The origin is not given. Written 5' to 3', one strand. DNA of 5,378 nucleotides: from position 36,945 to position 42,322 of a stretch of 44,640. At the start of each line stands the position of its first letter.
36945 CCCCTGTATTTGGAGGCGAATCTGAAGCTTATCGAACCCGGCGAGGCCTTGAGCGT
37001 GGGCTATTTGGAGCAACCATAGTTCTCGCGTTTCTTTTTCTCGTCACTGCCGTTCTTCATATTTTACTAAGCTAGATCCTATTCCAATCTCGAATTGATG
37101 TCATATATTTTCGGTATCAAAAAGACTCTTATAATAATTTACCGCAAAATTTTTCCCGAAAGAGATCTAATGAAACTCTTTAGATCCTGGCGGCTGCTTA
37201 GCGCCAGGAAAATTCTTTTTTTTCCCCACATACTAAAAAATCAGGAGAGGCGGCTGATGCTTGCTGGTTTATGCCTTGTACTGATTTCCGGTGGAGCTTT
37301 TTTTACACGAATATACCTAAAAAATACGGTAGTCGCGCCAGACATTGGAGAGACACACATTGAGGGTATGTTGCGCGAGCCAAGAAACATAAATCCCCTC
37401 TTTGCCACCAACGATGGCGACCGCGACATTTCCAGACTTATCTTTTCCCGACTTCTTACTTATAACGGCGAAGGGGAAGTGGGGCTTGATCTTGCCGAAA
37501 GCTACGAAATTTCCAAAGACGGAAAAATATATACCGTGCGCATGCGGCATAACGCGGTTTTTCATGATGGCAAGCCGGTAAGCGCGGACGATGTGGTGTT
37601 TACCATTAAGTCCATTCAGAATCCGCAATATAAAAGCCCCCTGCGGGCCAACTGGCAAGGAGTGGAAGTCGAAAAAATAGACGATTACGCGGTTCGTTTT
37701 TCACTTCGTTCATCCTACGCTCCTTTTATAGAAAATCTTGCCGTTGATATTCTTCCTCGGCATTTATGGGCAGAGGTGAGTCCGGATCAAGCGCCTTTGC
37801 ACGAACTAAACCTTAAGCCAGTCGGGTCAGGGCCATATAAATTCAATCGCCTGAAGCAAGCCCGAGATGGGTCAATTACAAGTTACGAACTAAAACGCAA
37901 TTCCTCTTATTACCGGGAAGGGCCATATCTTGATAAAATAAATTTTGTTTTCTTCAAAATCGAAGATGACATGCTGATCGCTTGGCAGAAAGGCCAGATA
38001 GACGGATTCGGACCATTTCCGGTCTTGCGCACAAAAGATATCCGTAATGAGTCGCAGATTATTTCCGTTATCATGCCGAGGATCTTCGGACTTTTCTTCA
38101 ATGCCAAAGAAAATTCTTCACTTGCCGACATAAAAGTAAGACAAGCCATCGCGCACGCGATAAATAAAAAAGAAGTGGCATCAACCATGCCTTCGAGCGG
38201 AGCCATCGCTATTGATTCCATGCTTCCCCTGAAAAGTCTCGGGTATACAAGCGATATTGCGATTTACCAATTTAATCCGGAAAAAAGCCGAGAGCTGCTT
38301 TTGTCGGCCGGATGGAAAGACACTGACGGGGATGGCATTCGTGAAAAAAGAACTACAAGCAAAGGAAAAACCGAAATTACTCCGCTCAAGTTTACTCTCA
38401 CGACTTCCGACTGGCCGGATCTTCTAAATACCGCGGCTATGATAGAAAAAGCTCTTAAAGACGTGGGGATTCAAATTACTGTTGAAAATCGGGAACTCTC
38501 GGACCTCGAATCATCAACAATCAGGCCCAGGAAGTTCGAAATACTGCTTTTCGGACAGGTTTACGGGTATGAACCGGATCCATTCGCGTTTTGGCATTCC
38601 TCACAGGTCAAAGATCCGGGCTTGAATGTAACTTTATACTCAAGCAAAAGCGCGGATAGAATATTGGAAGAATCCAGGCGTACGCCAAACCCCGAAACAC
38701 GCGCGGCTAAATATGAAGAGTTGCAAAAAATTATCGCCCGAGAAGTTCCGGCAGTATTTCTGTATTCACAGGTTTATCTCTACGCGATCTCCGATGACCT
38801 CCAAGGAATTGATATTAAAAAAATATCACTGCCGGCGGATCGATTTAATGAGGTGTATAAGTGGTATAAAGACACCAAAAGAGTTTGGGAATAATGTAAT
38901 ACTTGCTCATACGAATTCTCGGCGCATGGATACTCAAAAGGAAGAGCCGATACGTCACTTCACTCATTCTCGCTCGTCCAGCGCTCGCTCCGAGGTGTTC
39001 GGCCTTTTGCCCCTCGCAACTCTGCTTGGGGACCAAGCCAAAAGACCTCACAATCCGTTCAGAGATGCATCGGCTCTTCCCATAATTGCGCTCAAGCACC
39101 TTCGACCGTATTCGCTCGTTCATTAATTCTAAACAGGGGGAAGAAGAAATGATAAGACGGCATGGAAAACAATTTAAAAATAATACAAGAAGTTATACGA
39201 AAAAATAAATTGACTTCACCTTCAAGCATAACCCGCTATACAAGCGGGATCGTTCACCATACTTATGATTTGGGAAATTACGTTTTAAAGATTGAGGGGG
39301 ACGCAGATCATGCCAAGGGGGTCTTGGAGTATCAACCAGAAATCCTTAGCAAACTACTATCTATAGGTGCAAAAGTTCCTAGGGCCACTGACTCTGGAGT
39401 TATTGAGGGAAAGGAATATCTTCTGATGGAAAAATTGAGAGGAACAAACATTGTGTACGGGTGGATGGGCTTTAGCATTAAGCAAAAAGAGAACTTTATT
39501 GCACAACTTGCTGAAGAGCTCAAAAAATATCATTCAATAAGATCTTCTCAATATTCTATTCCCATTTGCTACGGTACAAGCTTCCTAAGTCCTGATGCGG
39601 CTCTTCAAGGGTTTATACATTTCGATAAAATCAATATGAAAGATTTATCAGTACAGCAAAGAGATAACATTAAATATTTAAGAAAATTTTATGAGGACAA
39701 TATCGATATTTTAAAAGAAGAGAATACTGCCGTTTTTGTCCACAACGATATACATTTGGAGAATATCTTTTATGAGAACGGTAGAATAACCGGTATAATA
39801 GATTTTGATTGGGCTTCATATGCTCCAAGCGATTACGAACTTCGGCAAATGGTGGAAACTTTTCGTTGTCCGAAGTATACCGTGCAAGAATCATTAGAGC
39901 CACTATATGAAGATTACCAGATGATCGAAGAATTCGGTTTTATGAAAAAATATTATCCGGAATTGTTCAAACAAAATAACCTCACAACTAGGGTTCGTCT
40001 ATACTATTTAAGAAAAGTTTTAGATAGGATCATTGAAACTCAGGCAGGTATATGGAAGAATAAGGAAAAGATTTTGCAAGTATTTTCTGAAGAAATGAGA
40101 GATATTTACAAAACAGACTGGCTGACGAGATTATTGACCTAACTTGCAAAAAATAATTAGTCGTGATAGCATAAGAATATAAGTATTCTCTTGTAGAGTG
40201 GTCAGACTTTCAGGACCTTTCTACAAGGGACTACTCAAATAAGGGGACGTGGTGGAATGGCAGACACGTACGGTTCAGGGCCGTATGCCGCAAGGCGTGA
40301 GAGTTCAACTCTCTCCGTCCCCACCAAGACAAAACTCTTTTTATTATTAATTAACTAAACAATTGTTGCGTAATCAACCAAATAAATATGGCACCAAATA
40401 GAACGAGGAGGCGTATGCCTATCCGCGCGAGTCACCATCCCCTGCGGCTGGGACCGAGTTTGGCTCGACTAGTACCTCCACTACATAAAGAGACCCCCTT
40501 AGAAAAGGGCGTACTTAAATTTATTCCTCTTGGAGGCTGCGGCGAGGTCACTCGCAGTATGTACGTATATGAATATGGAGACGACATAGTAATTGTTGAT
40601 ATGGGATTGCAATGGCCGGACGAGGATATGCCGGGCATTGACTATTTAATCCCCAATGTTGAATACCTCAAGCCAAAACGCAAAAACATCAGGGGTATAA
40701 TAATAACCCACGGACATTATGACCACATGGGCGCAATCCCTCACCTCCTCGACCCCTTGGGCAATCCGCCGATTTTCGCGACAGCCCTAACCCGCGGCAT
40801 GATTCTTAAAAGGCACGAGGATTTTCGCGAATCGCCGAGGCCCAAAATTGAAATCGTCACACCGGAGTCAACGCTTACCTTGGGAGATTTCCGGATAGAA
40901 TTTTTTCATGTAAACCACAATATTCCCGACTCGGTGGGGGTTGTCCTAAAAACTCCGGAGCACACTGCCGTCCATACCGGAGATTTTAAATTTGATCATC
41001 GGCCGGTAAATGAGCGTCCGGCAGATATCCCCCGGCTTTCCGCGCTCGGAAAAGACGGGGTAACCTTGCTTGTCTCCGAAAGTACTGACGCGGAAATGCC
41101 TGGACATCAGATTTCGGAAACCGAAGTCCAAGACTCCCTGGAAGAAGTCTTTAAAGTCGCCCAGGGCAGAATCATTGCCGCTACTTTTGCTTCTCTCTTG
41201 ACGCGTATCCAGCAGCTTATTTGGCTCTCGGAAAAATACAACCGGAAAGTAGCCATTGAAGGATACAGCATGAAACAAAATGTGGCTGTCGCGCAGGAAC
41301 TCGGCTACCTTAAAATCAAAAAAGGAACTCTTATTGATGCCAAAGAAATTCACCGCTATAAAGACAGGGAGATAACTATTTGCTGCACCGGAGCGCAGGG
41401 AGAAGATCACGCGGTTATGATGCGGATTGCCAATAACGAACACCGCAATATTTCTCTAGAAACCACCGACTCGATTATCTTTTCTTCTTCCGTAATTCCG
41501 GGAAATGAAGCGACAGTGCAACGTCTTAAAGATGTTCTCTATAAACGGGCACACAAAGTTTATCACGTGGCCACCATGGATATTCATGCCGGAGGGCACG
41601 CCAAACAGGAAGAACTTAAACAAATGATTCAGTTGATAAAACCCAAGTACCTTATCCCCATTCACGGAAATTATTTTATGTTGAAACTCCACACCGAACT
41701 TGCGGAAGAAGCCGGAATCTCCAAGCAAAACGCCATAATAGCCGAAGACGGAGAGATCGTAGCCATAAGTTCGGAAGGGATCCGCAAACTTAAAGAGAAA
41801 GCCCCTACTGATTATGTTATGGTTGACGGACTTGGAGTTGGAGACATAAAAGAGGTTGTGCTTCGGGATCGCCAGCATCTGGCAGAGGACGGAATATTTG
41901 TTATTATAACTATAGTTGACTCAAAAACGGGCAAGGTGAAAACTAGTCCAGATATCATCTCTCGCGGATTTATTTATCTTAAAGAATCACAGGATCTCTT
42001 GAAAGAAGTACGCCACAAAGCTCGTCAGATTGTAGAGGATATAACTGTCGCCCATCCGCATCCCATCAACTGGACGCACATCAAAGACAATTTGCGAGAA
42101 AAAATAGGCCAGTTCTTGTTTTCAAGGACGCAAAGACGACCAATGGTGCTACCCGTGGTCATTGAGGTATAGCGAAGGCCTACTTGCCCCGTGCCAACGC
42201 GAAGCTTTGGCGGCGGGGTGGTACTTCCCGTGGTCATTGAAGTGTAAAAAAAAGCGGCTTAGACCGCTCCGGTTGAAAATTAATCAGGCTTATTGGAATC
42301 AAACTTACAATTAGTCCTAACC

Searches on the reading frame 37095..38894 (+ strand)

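Call 17: search_protein_families(library=pfam, proteins=[window:37095-38894:+], max_evalue=0.00001)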
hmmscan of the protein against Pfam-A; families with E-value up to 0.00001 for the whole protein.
window:37095-38894:+ (599 aa): 1 family
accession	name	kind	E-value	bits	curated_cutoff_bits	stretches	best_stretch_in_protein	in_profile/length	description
PF00496.27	SBP_bac_5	-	2.1e-70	238.2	32.4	1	130-502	3-360/368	Bacterial extracellular solute-binding proteins, family 5 Middle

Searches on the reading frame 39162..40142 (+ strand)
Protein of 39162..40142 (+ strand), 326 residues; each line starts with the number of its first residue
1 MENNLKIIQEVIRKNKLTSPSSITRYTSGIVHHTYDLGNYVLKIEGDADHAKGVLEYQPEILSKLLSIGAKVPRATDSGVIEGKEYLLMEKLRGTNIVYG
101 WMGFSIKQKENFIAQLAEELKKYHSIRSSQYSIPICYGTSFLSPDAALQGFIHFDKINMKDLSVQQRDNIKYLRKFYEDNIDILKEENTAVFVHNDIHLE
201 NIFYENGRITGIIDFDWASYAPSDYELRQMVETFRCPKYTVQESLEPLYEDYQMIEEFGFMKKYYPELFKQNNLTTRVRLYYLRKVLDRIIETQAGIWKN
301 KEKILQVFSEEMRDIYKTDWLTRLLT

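Call 17: search_protein_families(library=pfam, proteins=[window:39162-40142:+], max_evalue=0.00001)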
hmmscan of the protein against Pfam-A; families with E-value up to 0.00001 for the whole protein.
window:39162-40142:+ (326 aa): 2 families
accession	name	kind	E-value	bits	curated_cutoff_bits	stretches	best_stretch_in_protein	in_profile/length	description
PF01636.29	APH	-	3.1e-16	60.3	23.2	1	32-231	11-210/239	Phosphotransferase enzyme family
PF01633.27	Choline_kinase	-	6.2e-07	29.5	29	1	109-250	85-230/300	Choline/ethanolamine kinase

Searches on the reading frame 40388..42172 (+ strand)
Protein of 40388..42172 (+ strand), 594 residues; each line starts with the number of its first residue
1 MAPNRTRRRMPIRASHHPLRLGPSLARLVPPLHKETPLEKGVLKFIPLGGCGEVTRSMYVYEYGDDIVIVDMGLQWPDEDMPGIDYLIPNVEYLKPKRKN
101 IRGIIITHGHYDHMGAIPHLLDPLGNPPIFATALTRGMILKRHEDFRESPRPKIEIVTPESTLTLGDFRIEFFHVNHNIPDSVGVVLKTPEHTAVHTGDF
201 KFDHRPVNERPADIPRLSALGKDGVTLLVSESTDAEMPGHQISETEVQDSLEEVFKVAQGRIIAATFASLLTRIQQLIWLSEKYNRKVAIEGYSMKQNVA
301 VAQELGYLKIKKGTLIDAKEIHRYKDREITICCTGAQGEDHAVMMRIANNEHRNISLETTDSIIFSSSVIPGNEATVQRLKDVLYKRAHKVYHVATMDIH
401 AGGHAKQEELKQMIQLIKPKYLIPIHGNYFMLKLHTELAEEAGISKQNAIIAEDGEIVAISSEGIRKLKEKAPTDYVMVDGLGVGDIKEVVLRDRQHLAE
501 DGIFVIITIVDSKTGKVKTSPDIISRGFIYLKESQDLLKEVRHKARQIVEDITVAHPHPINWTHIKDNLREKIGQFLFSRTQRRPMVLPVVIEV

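Call 17: search_protein_families(library=pfam, proteins=[window:40388-42172:+], max_evalue=0.00001)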
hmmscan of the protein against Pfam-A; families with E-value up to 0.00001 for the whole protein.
window:40388-42172:+ (594 aa): 5 families
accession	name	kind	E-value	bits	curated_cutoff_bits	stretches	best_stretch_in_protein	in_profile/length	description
PF22505.1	RNase_J_b_CASP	-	2.7e-44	150.4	27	1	259-381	1-123/126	Ribonuclease J, beta-CASP domain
PF17770.6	RNase_J_C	-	1.1e-28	100.7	23.8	1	491-594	1-102/102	Ribonuclease J C-terminal domain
PF00753.33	Lactamase_B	-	2.5e-15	57.4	22.7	1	54-211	4-161/196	Metallo-beta-lactamase superfamily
PF12706.13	Lactamase_B_2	-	1.2e-13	51.5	27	1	98-202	28-145/200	Beta-lactamase superfamily domain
PF07521.17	RMMBL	-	1.5e-10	41.3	21.6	1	402-444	15-58/63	Zn-dependent metallo-hydrolase RNA specificity domain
